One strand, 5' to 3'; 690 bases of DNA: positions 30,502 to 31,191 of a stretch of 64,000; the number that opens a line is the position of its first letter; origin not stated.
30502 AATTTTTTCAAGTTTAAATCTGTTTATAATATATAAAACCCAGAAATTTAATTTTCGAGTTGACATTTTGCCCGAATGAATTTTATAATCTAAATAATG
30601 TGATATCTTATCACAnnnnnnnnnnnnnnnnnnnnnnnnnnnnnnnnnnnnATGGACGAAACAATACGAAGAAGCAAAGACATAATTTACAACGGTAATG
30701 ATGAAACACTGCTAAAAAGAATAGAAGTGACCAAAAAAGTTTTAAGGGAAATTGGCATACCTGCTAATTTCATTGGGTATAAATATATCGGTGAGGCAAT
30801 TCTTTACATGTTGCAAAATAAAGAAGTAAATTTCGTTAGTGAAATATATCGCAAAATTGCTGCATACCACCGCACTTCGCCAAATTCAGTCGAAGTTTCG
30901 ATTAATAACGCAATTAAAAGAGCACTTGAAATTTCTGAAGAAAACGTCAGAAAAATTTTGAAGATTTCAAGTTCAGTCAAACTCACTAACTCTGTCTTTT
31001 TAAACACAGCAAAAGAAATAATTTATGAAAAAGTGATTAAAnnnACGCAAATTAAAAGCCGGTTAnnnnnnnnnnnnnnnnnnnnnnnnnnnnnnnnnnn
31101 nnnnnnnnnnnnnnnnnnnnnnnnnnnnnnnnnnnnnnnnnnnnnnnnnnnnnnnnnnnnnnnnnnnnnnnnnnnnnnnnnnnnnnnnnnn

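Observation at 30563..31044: Standalone Spo0A_C DNA-binding-domain gene under a consensus promoter with a perfect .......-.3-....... operator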

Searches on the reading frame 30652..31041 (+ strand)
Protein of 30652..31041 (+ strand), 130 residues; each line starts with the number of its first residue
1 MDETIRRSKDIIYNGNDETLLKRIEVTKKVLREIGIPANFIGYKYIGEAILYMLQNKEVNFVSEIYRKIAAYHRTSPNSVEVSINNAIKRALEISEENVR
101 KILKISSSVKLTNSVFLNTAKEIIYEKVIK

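Call 6: search_protein_families(library=pfam, proteins=[window:30652-31041:+], max_evalue=0.1)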
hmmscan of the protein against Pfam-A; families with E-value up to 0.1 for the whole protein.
window:30652-31041:+ (130 aa): 1 family
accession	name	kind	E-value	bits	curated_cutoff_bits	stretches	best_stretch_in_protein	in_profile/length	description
PF08769.17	Spo0A_C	-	1e-16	61.3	25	1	29-121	3-101/104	Sporulation initiation factor Spo0A C terminal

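Call 7: search_protein_families(library=ncbifam, proteins=[window:30652-31041:+], max_evalue=0.1)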
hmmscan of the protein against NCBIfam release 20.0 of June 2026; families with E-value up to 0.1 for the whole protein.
window:30652-31041:+ (130 aa): 4 families
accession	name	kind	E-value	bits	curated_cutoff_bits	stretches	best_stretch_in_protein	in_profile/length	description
TIGR02875.1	spore_0_A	equivalog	2.4e-11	43.4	200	1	24-117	150-248/262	sporulation transcription factor Spo0A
TIGR02751.1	PEPCase_arch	equivalog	0.0052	15.7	146.05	1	31-111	382-457/506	phosphoenolpyruvate carboxylase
NF004914.0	PRK06273.1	equivalog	0.021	14.6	163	1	60-111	105-156/167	ferredoxin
NF043052.1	DodecBact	equivalog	0.039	14.2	75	1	64-93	3-31/67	dodecin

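Call 8: find_homologous_proteins(query=window:30652-31041:+)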
Query window:30652-31041:+ (130 aa): 30 proteins with E <= 0.001 among 59 candidates.
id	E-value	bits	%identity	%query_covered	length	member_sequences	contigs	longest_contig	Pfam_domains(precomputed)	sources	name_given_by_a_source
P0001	7.9e-73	260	100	100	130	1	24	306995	PF08769.18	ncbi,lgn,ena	-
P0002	1.0e-72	259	99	100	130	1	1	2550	PF08769.18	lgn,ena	-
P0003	2.7e-72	258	99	100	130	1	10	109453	PF08769.18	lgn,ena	-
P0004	3.0e-72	258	99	100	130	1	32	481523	PF08769.18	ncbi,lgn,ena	-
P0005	3.6e-72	258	98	100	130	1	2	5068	PF08769.18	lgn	-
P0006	6.0e-72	257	98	100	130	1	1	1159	PF08769.18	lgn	-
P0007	6.7e-72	257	98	100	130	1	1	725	PF08769.18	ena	-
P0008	8.7e-72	257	98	100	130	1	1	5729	PF08769.18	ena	-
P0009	9.5e-72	256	98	100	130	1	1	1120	PF08769.18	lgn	-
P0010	1.0e-71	256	98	100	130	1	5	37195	PF08769.18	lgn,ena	-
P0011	1.1e-71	256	98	100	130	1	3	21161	PF08769.18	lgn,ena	-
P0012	1.2e-71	256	98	100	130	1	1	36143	PF08769.18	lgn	-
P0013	2.0e-71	255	98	100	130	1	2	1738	PF08769.18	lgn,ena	-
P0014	3.5e-71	255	98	100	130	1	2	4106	PF08769.18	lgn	-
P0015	4.3e-71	254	98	100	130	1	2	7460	PF08769.18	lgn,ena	-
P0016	4.3e-71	254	97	100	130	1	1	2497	PF08769.18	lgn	-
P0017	9.1e-71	253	98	100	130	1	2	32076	PF08769.18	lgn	-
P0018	1.2e-70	253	98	100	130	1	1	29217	PF08769.18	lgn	-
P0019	1.4e-70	253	98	100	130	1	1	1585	PF08769.18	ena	-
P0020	1.6e-70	252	97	100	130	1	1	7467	PF08769.18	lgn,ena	-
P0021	3.1e-67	242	99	93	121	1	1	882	PF08769.18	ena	-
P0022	1.5e-65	236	90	100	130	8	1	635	PF08769.18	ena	-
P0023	6.8e-63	228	84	100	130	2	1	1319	PF08769.18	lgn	-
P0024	2.9e-62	226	86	100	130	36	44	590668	PF08769.18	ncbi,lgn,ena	-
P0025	1.3e-61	224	83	100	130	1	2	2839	PF08769.18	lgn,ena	-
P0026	2.0e-61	223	82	100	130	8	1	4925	PF08769.18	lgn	-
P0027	4.6e-61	222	85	100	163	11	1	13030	PF08769.18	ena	-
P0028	6.5e-61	221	82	100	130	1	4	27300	PF08769.18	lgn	-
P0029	1.7e-59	217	82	100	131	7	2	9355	PF08769.18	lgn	-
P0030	3.4e-25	106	53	81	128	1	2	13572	PF08769.18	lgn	-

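Call 11: find_related_loci(query=window:30652-31041:+, collection=genome_contigs, flank=6000)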
Query window:30652-31041:+ (130 aa) in genome_contigs; peptide patterns used: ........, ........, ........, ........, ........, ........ (x = any residue, [..] = any of these).
437 stretches matched a pattern; 1 encode a relative of the query (tblastn E <= 1e-3); 1 distinct loci.
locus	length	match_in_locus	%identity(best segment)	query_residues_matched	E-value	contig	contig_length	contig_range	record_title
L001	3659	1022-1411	85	1-130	3e-73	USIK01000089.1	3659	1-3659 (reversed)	uncultured Ruminococcaceae bacterium isolate UMGS1750 genome assembly, contig: NODE_10080_length_3659_cov_2.333333, whol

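Call 13: find_encoding_contigs(protein=P0024, flank=8000, max_places=6)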
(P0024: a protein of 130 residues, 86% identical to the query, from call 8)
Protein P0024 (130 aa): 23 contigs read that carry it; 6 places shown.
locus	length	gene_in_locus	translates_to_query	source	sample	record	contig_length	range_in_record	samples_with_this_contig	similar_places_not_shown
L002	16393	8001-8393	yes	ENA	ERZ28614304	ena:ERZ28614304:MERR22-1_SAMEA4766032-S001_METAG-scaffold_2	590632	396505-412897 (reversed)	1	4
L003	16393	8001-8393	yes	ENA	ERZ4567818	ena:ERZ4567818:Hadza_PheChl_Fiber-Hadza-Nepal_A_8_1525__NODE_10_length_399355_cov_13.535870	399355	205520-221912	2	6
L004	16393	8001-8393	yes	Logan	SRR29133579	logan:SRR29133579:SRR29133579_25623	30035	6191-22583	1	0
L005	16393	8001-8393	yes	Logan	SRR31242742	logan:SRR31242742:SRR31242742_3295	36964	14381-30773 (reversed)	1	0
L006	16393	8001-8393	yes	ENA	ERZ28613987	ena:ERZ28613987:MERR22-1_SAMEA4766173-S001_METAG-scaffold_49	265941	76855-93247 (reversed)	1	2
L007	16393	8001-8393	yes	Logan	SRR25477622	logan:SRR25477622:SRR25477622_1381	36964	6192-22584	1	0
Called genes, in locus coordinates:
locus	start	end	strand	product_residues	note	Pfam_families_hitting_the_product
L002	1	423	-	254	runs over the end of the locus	PF01416:PseudoU_synth_1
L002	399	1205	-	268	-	PF02361:CbiQ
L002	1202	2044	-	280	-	PF02463:SMC_N (faint), PF00005:ABC_tran, PF13304:AAA_21 (weak)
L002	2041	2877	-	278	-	PF02463:SMC_N (faint), PF13175:AAA_15 (faint), PF00005:ABC_tran, PF13304:AAA_21 (weak)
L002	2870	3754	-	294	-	PF10672:Methyltrans_SAM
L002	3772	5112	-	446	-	PF02878:PGM_PMM_I, PF02879:PGM_PMM_II, PF02880:PGM_PMM_III, PF00408:PGM_PMM_IV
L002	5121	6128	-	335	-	PF05496:RuvB_N, PF06068:TIP49 (faint), PF01078:Mg_chelatase (faint), PF00004:AAA, PF07728:AAA_5, PF17864:AAA_lid_4, PF05491:WHD_RuvB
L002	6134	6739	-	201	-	PF01330:RuvA_N, PF14520:HHH_5, PF07499:RuvA_C (weak)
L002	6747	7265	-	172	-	PF02075:RuvC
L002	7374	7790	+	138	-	-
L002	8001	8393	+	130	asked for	PF08769:Spo0A_C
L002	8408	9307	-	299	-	PF00149:Metallophos, PF12850:Metallophos_2 (weak)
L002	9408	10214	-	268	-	PF01551:Peptidase_M23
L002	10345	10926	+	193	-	PF01966:HD (faint)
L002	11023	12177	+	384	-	PF00871:Acetate_kinase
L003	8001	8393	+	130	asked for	PF08769:Spo0A_C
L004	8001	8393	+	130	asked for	PF08769:Spo0A_C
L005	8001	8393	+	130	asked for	PF08769:Spo0A_C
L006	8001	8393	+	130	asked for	PF08769:Spo0A_C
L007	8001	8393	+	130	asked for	PF08769:Spo0A_C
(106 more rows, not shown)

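Call 15: find_encoding_contigs(protein=P0030, flank=8000, max_places=3)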
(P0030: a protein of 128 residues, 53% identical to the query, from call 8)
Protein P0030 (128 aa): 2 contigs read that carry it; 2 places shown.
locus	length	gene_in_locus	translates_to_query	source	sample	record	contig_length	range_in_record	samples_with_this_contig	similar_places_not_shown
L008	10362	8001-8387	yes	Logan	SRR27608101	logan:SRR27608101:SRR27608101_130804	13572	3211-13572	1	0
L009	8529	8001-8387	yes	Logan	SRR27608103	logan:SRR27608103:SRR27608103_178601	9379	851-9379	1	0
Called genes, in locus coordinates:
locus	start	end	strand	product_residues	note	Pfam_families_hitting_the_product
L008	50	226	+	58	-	-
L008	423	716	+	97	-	PF07873:YabP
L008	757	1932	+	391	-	PF06898:YqfD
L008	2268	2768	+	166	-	PF02130:YbeY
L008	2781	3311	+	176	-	PF01219:DAGK_prokar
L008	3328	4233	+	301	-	PF03193:RsgA_GTPase (faint), PF00350:Dynamin_N (faint), PF01926:MMR_HSR1, PF02421:FeoB_N, PF00009:GTP_EFTU, PF07650:KH_2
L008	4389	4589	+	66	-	-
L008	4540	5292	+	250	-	PF11967:RecO_N, PF02565:RecO_C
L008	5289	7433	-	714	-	PF00009:GTP_EFTU (faint), PF03193:RsgA_GTPase (faint), PF01926:MMR_HSR1, PF02421:FeoB_N, PF17910:FeoB_Cyto, PF07670:Gate, PF07664:FeoB_C, PF07670:Gate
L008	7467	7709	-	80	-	PF04023:FeoA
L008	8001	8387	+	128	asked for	PF08769:Spo0A_C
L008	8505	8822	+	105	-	-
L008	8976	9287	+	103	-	-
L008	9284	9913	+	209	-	-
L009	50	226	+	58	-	-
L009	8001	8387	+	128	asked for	PF08769:Spo0A_C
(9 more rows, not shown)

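Call 18: search_solved_structures(query=window:30652-31041:+, max_evalue=1, show_alignments=3)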
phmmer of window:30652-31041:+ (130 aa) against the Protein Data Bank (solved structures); distinct sequences matched with E-value up to 1: 4.
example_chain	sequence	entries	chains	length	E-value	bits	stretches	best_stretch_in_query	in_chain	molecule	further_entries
1fc3_A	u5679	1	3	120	1e-05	29.1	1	29-117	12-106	SPO0A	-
1lq1_A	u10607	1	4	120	6.3e-05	26.6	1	29-104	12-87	Stage 0 sporulation protein A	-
37tt_A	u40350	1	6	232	0.25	15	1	11-105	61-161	Z4 c3ii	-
2vxa_A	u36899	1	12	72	0.81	13.3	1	67-94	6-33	DODECIN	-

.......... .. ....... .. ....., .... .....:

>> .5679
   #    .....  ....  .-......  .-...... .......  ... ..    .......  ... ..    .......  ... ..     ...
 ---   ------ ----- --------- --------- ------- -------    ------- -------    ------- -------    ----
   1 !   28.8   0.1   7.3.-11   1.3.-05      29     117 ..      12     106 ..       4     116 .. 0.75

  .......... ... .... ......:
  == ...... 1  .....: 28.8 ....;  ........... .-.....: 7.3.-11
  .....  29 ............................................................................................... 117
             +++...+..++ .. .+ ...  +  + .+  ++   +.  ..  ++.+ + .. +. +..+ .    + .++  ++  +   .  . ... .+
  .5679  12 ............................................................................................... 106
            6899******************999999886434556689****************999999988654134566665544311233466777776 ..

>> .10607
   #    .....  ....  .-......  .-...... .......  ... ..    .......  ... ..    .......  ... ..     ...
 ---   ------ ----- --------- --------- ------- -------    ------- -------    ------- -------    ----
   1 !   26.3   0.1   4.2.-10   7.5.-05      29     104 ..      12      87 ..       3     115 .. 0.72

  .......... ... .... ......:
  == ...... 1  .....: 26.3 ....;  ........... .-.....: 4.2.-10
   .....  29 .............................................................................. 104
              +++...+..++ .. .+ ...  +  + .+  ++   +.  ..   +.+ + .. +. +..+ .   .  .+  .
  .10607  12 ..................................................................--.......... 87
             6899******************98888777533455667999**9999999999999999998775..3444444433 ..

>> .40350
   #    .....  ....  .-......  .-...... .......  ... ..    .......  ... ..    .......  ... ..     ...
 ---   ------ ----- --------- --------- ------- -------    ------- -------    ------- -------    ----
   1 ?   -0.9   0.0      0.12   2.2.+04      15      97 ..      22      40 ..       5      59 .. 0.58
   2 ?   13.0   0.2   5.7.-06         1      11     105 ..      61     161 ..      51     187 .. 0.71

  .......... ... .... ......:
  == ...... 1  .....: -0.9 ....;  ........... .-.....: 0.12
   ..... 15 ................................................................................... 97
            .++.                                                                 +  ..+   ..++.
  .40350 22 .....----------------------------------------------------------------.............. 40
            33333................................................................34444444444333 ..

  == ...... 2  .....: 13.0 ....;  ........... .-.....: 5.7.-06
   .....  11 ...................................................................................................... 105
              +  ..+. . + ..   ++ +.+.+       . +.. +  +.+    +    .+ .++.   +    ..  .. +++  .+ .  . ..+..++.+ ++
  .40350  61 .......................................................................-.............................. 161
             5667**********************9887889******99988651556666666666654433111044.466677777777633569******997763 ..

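Call 25: search_protein_representatives(protein=window:30652-31041:+)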
Query: 130 residues. Proteins with E-value up to 0.001 (for the whole library): 716; up to 1e-10: 39; up to 1e-30: 1. The best 150 are listed.
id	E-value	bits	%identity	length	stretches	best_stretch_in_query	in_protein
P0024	9.3e-63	225.8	86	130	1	1-130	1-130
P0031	7.6e-27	110.1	33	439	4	19-120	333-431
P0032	6.9e-26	107.0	47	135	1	24-129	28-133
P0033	2.0e-23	99.1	34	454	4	28-99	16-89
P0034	6.2e-23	97.5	47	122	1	10-129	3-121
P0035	1.3e-21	93.3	44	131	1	18-127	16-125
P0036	2.9e-21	92.1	33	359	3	21-95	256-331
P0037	7.3e-21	90.8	44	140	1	19-130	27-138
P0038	1.1e-20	90.3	45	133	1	10-129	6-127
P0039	2.0e-20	89.5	41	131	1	22-130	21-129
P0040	5.8e-20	87.9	30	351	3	28-87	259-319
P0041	1.8e-18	83.1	28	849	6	24-92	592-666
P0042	3.0e-18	82.4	36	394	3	25-92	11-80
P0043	5.9e-18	81.5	34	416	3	23-120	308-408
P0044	1.4e-17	80.3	39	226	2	12-119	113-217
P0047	1.8e-16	76.7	43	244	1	27-128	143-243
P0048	3.2e-16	75.9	44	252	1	25-126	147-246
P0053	1.9e-13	67.0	40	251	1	10-126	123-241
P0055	1.3e-12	64.3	43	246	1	25-125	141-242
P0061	7.4e-12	61.8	38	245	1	21-123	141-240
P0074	1.8e-09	54.2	34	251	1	22-125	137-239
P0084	1.4e-08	51.3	35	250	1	27-125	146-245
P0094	4.0e-08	49.8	39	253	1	27-125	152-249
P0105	7.1e-08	49.0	36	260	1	24-119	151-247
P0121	2.0e-07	47.5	41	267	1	28-124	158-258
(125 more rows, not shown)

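Call 34: find_encoding_contigs(protein=P0032, flank=4000, max_places=2)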
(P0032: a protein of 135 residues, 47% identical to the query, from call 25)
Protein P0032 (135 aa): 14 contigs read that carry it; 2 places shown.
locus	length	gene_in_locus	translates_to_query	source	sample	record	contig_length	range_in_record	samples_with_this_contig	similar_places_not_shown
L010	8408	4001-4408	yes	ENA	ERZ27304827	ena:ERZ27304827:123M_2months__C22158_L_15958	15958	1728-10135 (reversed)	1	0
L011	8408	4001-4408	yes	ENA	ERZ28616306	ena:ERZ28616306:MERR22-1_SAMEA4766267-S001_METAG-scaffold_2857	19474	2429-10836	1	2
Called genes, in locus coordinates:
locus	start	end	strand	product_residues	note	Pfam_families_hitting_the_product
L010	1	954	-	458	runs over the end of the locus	PF02878:PGM_PMM_I, PF02879:PGM_PMM_II, PF02880:PGM_PMM_III, PF00408:PGM_PMM_IV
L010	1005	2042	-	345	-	PF05496:RuvB_N, PF06068:TIP49 (weak), PF01078:Mg_chelatase (faint), PF07728:AAA_5, PF00004:AAA, PF17864:AAA_lid_4, PF05491:WHD_RuvB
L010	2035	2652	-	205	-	PF01330:RuvA_N, PF14520:HHH_5, PF07499:RuvA_C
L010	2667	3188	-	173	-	PF02075:RuvC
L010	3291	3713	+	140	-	-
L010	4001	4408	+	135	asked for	PF08769:Spo0A_C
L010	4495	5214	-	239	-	PF12844:HTH_19 (weak), PF13560:HTH_31 (weak), PF01381:HTH_3, PF13443:HTH_26 (weak)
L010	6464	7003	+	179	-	PF01476:LysM, PF23472:LysM2_CERK1_LYK3_4_5 (faint), PF23473:LysM3_LYK4_5 (faint), PF01476:LysM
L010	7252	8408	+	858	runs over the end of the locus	PF01411:tRNA-synt_2c, PF07973:tRNA_SAD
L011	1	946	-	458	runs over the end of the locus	PF02878:PGM_PMM_I, PF02879:PGM_PMM_II, PF02880:PGM_PMM_III, PF00408:PGM_PMM_IV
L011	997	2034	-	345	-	PF05496:RuvB_N, PF06068:TIP49 (weak), PF01078:Mg_chelatase (faint), PF07728:AAA_5, PF00004:AAA, PF17864:AAA_lid_4, PF05491:WHD_RuvB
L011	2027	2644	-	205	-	PF01330:RuvA_N, PF14520:HHH_5, PF07499:RuvA_C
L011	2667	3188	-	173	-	PF02075:RuvC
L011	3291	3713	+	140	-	-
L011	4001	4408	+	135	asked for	PF08769:Spo0A_C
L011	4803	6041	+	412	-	-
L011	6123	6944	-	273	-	PF01551:Peptidase_M23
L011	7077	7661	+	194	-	-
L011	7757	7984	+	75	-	-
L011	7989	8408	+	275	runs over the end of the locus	PF00871:Acetate_kinase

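Call 35: find_encoding_contigs(protein=P0034, flank=4000, max_places=2)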
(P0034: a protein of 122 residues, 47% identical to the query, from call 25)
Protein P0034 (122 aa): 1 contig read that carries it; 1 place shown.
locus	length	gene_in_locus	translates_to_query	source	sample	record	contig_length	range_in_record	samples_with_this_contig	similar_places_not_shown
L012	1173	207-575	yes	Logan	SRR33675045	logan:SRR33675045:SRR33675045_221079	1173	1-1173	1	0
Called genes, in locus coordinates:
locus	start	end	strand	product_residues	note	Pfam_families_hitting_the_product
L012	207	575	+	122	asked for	PF08769:Spo0A_C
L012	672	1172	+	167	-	?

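Call 36: find_encoding_contigs(protein=P0038, flank=4000, max_places=2)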
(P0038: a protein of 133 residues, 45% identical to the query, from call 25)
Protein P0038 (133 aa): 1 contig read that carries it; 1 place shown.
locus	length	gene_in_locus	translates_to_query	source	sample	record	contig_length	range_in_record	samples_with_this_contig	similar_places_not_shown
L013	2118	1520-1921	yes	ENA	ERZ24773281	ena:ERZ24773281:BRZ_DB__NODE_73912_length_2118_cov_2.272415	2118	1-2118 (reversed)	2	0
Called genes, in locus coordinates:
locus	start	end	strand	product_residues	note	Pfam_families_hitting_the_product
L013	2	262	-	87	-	?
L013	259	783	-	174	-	PF02075:RuvC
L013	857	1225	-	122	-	-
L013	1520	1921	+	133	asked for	PF08769:Spo0A_C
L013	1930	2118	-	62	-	?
